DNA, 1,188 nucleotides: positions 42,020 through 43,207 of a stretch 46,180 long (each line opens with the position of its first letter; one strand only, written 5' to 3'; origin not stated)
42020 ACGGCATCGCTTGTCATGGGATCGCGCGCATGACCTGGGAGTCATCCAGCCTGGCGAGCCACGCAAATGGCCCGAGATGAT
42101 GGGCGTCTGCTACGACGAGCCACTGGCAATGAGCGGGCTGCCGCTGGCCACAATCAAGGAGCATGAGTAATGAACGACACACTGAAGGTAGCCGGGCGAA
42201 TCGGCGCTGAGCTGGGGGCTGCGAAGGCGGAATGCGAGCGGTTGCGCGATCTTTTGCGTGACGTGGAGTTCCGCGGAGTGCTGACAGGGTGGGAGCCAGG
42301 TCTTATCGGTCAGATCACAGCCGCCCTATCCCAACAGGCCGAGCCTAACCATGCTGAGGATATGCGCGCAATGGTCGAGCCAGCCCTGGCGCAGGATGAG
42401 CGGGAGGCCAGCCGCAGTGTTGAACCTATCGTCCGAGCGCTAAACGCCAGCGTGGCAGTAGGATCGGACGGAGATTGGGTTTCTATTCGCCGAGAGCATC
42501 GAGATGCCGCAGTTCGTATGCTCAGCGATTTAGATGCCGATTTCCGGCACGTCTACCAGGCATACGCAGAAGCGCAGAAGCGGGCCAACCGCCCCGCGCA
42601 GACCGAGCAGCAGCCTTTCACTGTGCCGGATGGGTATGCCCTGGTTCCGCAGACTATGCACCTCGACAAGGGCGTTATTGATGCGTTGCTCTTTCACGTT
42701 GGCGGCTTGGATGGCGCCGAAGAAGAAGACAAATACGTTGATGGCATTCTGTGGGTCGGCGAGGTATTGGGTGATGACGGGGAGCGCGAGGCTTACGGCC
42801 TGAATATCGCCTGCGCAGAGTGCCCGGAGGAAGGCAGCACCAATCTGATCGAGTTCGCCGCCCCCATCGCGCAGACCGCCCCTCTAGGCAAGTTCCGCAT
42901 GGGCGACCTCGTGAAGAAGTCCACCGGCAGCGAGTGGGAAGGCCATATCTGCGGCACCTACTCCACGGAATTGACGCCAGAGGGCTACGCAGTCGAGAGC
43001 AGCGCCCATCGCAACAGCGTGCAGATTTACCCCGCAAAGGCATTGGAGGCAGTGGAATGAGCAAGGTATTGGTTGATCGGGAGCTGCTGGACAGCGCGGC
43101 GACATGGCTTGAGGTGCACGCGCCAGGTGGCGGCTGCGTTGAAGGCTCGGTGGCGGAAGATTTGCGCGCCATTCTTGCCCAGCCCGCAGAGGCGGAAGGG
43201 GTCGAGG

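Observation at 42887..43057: R67/DfrB-type (type II, trimethoprim-insensitive) DHFR domain fused to the C-terminus of a 296-aa early phage protein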

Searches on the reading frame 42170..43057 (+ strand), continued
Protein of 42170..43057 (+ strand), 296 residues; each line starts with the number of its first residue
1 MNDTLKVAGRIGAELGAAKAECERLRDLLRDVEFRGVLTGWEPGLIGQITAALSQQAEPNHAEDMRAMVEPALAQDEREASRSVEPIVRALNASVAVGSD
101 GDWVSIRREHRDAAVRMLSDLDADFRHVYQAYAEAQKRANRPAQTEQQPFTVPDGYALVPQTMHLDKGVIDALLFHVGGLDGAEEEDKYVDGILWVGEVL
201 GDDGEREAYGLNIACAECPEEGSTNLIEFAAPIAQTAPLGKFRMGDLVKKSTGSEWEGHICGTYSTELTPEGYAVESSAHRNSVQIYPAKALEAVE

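Call 58: fold_search(model_id=the predicted structure, library=pdb)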
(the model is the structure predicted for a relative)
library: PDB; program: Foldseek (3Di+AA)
matches with E <= 10: 536; with E <= 0.001: 7
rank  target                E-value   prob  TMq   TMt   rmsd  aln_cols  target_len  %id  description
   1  6nxz                  1.4e-06  1.00  0.18  0.86   1.5        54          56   63  Crystal structure of trimethoprim-resistant type II dihydrofolate reductase in complex with a bisbenzimidazole inhibitor (released 2019-05-29)
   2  2gqv                  1.4e-06  1.00  0.18  0.85   1.5        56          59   61  High-resolution structure of a plasmid-encoded dihydrofolate reductase: pentagonal network of water molecules in the D2- (released 2007-04-24)
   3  1vie                  1.6e-06  1.00  0.18  0.84   1.4        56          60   61  STRUCTURE OF DIHYDROFOLATE REDUCTASE (released 1997-10-22)
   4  2p4t                  1.7e-06  1.00  0.18  0.86   1.5        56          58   59  Structure of the Q67H mutant of R67 dihydrofolate reductase-NADP+ complex reveals a novel cofactor binding mode (released 2007-06-05)
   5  3sfm                  2.2e-06  1.00  0.18  0.87   1.5        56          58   61  Novel crystallization conditions for tandem variant R67 DHFR yields wild-type crystal structure (released 2011-11-02)
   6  2rk1                  2.6e-06  1.00  0.18  0.85   1.5        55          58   62  DHFR R67 Complexed with NADP and dihydrofolate (released 2008-06-03)
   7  2rh2                  3.8e-06  1.00  0.18  0.88   1.5        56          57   61  High Resolution DHFR R-67 (released 2008-06-03)
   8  4iuq_A                9.4e-03  0.96  0.15  0.30  16.0       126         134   11  crystal structure of SHH1 SAWADEE domain (released 2013-05-01)
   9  9g33_DE               2.1e-02  0.98  0.16  0.20   9.4       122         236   12  Stalled 90S - Utp23-Krr1-deltaC3 (released 2025-06-18)
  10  6zqd_DE               2.2e-02  0.97  0.16  0.19  13.4       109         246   15  Cryo-EM structure of the 90S pre-ribosome from Saccharomyces cerevisiae, state Post-A1 (released 2020-09-23)
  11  6g3p_A                2.3e-02  1.00  0.18  0.40  10.4        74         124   19  X-ray structure of seleno-methionine labelled NSD3-PWWP1 (released 2019-06-26)
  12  4iup_B                2.3e-02  0.90  0.15  0.31  16.7       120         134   12  crystal structure of Se-substituted arabidopsis thaliana SHH1 SAWADEE domain L200M/L218M mutant (released 2013-05-01)
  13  6g3t_D                2.6e-02  1.00  0.17  0.41   2.9        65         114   18  X-ray structure of NSD3-PWWP1 (released 2019-06-26)
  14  2n5u_MODEL_1_A        2.8e-02  1.00  0.16  0.57   4.0        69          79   17  Solution structure of the cyanobacterial cytochrome b6f complex subunit PetP (released 2016-04-13)
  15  6g3p_C                3.2e-02  1.00  0.15  0.37   3.8        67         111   19  X-ray structure of seleno-methionine labelled NSD3-PWWP1 (released 2019-06-26)
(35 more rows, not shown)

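Call 59: find_encoding_contigs(protein=P0069, flank=8000, max_places=2)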
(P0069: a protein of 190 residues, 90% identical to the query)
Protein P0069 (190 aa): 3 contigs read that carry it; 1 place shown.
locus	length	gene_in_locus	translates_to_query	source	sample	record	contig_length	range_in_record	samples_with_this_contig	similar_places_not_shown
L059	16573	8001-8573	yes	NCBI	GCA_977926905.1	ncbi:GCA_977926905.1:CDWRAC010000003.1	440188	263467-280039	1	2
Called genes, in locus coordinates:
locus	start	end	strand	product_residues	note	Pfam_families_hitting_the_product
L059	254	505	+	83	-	PF07867:DUF1654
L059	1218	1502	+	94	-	-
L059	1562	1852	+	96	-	-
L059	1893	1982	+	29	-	-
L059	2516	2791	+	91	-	-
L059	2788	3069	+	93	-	-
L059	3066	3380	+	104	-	-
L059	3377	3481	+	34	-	-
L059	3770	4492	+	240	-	PF04098:Rad52_Rad22 (weak)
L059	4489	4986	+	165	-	PF05565:Sipho_Gp157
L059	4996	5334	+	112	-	-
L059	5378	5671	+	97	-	PF20661:SutA-RBD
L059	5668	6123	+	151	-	-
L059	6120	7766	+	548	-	PF13708:DUF4942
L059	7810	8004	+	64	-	-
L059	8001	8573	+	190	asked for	PF06442:DHFR_2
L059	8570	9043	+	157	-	-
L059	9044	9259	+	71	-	-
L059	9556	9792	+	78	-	PF26207:Phage_phiTE_015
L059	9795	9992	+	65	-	-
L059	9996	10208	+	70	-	PF07825:Exc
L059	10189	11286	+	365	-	PF09003:Arm-DNA-bind_1, PF22022:Phage_int_M, PF02899:Phage_int_SAM_1 (faint), PF00589:Phage_integrase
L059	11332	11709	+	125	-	PF03960:ArsC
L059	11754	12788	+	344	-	PF14789:THDPS_M, PF14602:Hexapep_2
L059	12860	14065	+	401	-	PF00266:Aminotran_5, PF00155:Aminotran_1_2 (faint)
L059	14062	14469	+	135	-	PF02657:SufE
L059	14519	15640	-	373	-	PF00109:ketoacyl-synt (faint), PF00108:Thiolase_N (weak), PF08545:ACP_syn_III, PF08541:ACP_syn_III_C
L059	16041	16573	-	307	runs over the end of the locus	PF21342:SoxA-TsdA_cyt-c, PF00034:Cytochrom_C, PF13442:Cytochrome_CBB3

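Call 60: find_encoding_contigs(protein=P0071, flank=8000, max_places=2)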
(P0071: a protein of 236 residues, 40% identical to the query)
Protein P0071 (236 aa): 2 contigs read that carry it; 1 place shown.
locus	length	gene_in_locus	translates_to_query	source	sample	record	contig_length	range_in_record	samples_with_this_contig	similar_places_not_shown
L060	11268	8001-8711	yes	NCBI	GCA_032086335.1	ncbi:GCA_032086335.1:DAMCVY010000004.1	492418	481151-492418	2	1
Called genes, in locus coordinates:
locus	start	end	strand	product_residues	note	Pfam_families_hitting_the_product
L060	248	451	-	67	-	-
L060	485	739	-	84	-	PF09048:Cro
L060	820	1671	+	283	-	PF13560:HTH_31 (weak), PF01381:HTH_3 (faint), PF00717:Peptidase_S24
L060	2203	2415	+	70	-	-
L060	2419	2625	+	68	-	-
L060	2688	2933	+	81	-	PF27050:Phage_P22_Y8K6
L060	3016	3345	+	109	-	PF17400:DUF5406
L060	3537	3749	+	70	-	-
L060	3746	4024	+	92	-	-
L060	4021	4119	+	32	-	-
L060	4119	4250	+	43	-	-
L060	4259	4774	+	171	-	-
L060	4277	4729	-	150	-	-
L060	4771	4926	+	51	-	-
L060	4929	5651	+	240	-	PF04098:Rad52_Rad22 (weak)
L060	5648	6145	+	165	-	PF05565:Sipho_Gp157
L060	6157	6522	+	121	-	-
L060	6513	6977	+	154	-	PF00436:SSB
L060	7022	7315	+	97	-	PF20661:SutA-RBD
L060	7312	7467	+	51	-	-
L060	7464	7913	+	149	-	-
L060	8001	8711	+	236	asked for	PF06442:DHFR_2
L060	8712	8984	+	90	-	-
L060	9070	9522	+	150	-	-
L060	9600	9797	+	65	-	-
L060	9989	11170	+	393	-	PF12167:Arm-DNA-bind_2, PF00589:Phage_integrase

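Call 61: list_cluster_members(proteins=[P0010, P0016, P0030, P0041, P0055, P0069, P0071, P0081, P0086, P0110])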
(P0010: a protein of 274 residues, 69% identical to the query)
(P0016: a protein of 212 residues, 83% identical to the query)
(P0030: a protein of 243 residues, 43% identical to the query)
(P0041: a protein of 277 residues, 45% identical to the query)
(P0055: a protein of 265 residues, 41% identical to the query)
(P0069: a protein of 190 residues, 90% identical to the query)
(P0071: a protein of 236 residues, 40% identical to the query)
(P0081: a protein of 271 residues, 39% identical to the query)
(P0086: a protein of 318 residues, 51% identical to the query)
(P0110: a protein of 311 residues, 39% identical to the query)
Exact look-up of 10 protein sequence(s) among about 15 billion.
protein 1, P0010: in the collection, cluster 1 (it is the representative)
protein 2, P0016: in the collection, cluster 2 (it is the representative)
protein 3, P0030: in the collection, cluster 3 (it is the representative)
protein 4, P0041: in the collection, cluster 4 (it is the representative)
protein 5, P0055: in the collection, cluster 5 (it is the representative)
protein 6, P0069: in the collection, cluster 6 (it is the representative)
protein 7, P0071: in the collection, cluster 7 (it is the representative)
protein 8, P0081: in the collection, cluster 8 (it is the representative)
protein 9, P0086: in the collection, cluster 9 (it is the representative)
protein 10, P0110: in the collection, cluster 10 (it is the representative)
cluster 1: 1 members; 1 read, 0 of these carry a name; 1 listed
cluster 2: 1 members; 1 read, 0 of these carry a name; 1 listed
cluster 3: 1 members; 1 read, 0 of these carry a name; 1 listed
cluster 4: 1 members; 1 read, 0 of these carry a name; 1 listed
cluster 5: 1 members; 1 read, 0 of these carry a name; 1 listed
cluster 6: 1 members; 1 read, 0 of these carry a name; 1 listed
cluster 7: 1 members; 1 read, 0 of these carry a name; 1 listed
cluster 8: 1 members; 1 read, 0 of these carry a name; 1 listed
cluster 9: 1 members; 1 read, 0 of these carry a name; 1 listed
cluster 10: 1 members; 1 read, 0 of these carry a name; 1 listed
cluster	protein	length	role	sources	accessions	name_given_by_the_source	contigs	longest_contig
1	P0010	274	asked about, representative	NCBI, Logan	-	-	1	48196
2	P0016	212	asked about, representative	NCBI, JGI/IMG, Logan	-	-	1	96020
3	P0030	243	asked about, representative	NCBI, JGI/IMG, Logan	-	-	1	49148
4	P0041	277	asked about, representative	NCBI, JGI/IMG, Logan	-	-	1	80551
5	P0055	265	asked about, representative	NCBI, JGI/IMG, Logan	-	-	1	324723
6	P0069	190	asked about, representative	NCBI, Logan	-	-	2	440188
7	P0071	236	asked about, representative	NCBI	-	-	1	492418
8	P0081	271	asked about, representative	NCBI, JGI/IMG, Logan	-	-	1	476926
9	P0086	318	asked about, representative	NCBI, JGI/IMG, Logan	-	-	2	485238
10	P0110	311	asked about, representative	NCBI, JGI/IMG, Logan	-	-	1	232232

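Call 79: search_protein_families(library=pfam, proteins=[L003:5989-7044:+, L041:5989-6867:+, L042:6001-6849:+, L043:5989-6930:+, L044:6001-6966:+, L056:6001-7056:+, L053:6001-6837:+, L047:5989-6669:+, L040:1902-2741:+, L018:5989-6561:+], max_evalue=0.01)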
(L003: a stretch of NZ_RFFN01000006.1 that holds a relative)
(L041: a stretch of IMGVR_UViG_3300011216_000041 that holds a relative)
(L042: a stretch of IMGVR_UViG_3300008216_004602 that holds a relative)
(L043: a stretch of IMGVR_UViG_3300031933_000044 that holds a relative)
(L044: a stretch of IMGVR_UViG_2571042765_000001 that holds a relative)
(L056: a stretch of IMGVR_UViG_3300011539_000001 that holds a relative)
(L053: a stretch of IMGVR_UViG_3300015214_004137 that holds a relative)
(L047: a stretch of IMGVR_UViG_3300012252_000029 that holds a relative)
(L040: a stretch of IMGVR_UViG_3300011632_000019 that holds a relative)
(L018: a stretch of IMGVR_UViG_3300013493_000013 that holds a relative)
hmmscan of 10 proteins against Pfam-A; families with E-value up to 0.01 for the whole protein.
L003:5989-7044:+ (352 aa): 0 families

L041:5989-6867:+ (293 aa): 0 families

L042:6001-6849:+ (283 aa): 0 families

L043:5989-6930:+ (314 aa): 0 families

L044:6001-6966:+ (322 aa): 0 families

L056:6001-7056:+ (352 aa): 1 family
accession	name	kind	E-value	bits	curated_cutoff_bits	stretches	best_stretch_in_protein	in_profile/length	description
PF23735.1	KIF9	-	0.0016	19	31.9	1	6-97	32-123/140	Kinesin-like protein KIF9 domain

L053:6001-6837:+ (279 aa): 0 families

L047:5989-6669:+ (227 aa): 0 families

L040:1902-2741:+ (280 aa): 0 families

L018:5989-6561:+ (191 aa): 1 family
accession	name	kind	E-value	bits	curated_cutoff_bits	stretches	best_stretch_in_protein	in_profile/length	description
PF13392.12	HNH_3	-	2.4e-10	40.3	24.8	1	85-126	2-45/46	HNH endonuclease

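Call 82: search_protein_families(library=padloc, proteins=[window:42170-43057:+], max_evalue=0.01)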
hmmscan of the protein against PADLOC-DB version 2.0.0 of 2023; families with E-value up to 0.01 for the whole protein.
window:42170-43057:+ (296 aa): 0 families

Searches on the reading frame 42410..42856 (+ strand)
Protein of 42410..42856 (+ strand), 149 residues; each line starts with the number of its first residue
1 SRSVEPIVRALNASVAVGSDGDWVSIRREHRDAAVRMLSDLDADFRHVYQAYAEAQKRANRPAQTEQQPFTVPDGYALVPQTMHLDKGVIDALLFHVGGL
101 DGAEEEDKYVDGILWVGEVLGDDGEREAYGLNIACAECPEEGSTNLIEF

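Call 50: find_homologous_proteins(query=window:42410-42856:+, max_evalue=0.001)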
Query window:42410-42856:+ (149 aa): 11 proteins with E <= 0.001 among 125 candidates.
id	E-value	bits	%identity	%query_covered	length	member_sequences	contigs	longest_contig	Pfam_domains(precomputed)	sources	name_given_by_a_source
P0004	4.2e-33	132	99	46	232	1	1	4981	PF06442.18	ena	-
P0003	3.9e-32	129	97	46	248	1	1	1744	PF06442.18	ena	-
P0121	2.0e-19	88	55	64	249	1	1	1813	-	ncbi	ncbi:hypothetical protein FQZ97_739060 [compost metagenome]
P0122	1.7e-9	56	94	22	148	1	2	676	PF06442.18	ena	-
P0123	4.1e-9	54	53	42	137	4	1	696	-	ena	-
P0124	4.1e-9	54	53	42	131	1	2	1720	-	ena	-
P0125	8.9e-9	53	53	42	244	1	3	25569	-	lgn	-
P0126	9.0e-9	53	53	42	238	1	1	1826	-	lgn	-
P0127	9.2e-9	53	52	42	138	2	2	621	-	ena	-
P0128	1.0e-8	53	53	42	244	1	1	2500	-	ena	-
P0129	1.2e-8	53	53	42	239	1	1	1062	PF26207.1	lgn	-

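Call 55: search_protein_families(library=pfam, proteins=[P0129], max_evalue=0.01)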
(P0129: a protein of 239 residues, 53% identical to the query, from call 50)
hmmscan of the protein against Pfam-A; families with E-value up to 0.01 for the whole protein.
P0129 (239 aa): 0 families

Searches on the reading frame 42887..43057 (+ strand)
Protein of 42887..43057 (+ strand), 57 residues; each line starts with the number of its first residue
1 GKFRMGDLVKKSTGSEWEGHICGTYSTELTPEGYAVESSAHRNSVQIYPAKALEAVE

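Call 43: search_dna_similar(query=window:42887-43057:+, collection=phages, mode=protein, max_rows=40, max_evalue=0.001)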
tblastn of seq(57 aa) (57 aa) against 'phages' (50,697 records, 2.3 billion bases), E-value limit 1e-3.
Records with a match: 26; places in all: 26; records where one place covers at least 80% of the query: 26.
Best place of each record, by identity: 80-90% 2; 60-80% 4; <60% 20.
By first word of the organism name: Rhizobium 16; Pseudomonas 2; Sinorhizobium 2; Vibrio 2; Caudoviricetes 1; Ochrobactrum 1; Aeromonas 1; Skermania 1.
By host as written in the record: Rhizobium phaseoli BRASIL5 4; Pseudomonas sp. 1-1-1b 2; - 2; Sinorhizobium meliloti 2; Rhizobium etli Y2_6 2; Rhizobium phaseoli I1_6 2; Rhizobium etli sv. phaseoli N1314 2; Rhizobium phaseoli sv. phaseoli R744 2; and 8 more.
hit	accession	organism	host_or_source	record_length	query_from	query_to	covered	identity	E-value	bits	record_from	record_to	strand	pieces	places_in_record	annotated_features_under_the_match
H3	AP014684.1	Pseudomonas phage PS-1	Pseudomonas sp. 1-1-1b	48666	1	51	89%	80.4%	6e-20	86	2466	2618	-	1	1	dehydrofolate reductase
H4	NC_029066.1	Pseudomonas phage PS-1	Pseudomonas sp. 1-1-1b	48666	1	51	89%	80.4%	6e-20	86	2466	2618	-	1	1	dehydrofolate reductase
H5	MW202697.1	Caudoviricetes sp.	Manatee Spring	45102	1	54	95%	68.5%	4e-17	78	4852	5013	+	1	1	R67 dihydrofolate reductase | DNA polymerase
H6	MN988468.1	Rhizobium phage RHph_TM3_3_3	Rhizobium phaseoli T3_3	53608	2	54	93%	62.3%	5e-14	69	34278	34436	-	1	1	dihydrofolate reductase protein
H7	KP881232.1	Sinorhizobium phage phiM9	Sinorhizobium meliloti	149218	1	55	96%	58.2%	3e-13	67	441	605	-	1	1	hypothetical protein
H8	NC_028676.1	Sinorhizobium phage phiM9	Sinorhizobium meliloti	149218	1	55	96%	58.2%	3e-13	67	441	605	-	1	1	hypothetical protein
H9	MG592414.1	Vibrio phage 1.030.O._10N.222.55.F9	Vibrio sp. sp. F13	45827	1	57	100%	54.4%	6e-12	63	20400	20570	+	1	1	electron transport accessory protein-like domain protein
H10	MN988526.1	Rhizobium phage RHph_N3_2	Rhizobium phaseoli N3_2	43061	3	53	89%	60.8%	8e-14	69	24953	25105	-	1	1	dihydrofolate reductase protein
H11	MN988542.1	Rhizobium phage RHph_I3_18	Rhizobium phaseoli I3_18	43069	3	53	89%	60.8%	8e-14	69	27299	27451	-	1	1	dihydrofolate reductase protein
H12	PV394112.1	Ochrobactrum phage ZX86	Ochrobactrum sp.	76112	3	56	95%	57.4%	1e-14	71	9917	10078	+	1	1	R67 dihydrofolate reductase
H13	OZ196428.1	Vibrio phage F89 g1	Seawater and oysters mix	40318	3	52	88%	54.0%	4e-10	58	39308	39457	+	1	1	hypothetical protein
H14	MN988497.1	Rhizobium phage RHph_Y2_6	Rhizobium etli Y2_6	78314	3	54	91%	50.9%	1e-7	51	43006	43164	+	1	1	dihydrofolate reductase protein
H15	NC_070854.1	Rhizobium phage RHph_Y2_6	Rhizobium etli Y2_6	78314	3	54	91%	50.9%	1e-7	51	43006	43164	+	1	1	dihydrofolate reductase protein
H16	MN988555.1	Rhizobium phage RHph_I1_6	Rhizobium phaseoli I1_6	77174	3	53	89%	51.9%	9e-8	51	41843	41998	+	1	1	dihydrofolate reductase protein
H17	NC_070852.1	Rhizobium phage RHph_I1_6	Rhizobium phaseoli I1_6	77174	3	53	89%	51.9%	9e-8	51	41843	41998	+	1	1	dihydrofolate reductase protein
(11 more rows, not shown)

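Call 44: search_dna_similar(query=window:42887-43057:+, collection=plasmids, mode=protein, max_rows=15, max_evalue=0.001)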
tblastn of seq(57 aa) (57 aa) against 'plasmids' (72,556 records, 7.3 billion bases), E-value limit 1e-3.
Records with a match: 98; places in all: 106; records where one place covers at least 80% of the query: 98.
Best place of each record, by identity: 60-80% 65; <60% 33.
By first word of the organism name: Enterobacter 22; Pseudomonas 15; Klebsiella 15; Escherichia 10; Rhizobium 7; Ensifer 7; uncultured 6; Serratia 6; Aeromonas 3; Raoultella 1; and 6 more.
By predicted mobility (MOB-suite, as given by PLSDB): conjugative 64; non-mobilizable 25; mobilizable 9.
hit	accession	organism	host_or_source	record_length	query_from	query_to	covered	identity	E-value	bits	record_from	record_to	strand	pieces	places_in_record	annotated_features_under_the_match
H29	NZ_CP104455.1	Raoultella ornithinolytica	whole organism,wastewater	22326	3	56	95%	66.7%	2e-16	77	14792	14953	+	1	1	trimethoprim-resistant dihydrofolate reductase DfrB6 | dfrB6: trimethoprim-resistant dihydrofolate reductase DfrB6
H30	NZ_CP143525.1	Pseudomonas putida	culture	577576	2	54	93%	66.0%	9e-15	72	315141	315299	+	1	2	none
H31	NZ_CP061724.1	Pseudomonas putida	a feces sample of migratory birds origin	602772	2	54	93%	66.0%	1e-14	72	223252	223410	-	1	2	none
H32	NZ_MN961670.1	Pseudomonas putida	Homo sapiens,urine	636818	2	54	93%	66.0%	9e-15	72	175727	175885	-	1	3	none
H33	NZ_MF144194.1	Pseudomonas aeruginosa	-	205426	2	54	93%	66.0%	1e-14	72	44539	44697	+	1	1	DfrB family trimethoprim-resistant dihydrofolate reductase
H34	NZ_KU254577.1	Pseudomonas aeruginosa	-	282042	2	54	93%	66.0%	1e-14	72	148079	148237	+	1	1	DfrB family trimethoprim-resistant dihydrofolate reductase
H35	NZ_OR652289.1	Pseudomonas aeruginosa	-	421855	2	54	93%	66.0%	1e-14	72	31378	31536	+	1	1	DfrB family trimethoprim-resistant dihydrofolate reductase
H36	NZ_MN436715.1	Klebsiella pneumoniae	-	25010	3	57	96%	61.8%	2e-15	74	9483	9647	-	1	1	trimethoprim-resistant dihydrofolate reductase DfrB1 | dfrB1: trimethoprim-resistant dihydrofolate reductase DfrB1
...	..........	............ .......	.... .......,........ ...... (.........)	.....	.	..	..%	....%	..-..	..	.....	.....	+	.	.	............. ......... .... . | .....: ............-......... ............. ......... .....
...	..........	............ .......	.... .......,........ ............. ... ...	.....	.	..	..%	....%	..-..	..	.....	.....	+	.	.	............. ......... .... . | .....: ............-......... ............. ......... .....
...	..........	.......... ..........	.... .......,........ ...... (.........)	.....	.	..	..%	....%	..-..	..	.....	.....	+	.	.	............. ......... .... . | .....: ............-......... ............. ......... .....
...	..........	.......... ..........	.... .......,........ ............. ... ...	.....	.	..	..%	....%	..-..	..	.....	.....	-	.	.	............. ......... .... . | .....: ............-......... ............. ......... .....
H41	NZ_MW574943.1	Escherichia coli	-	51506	3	57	96%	61.8%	2e-15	74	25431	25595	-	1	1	trimethoprim-resistant dihydrofolate reductase DfrB1 | dfrB1: trimethoprim-resistant dihydrofolate reductase DfrB1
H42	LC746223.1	uncultured bacterium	-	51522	3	57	96%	61.8%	2e-15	74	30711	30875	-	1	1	dfrB1: trimethoprim-resistant dihydrofolate reductase DfrB1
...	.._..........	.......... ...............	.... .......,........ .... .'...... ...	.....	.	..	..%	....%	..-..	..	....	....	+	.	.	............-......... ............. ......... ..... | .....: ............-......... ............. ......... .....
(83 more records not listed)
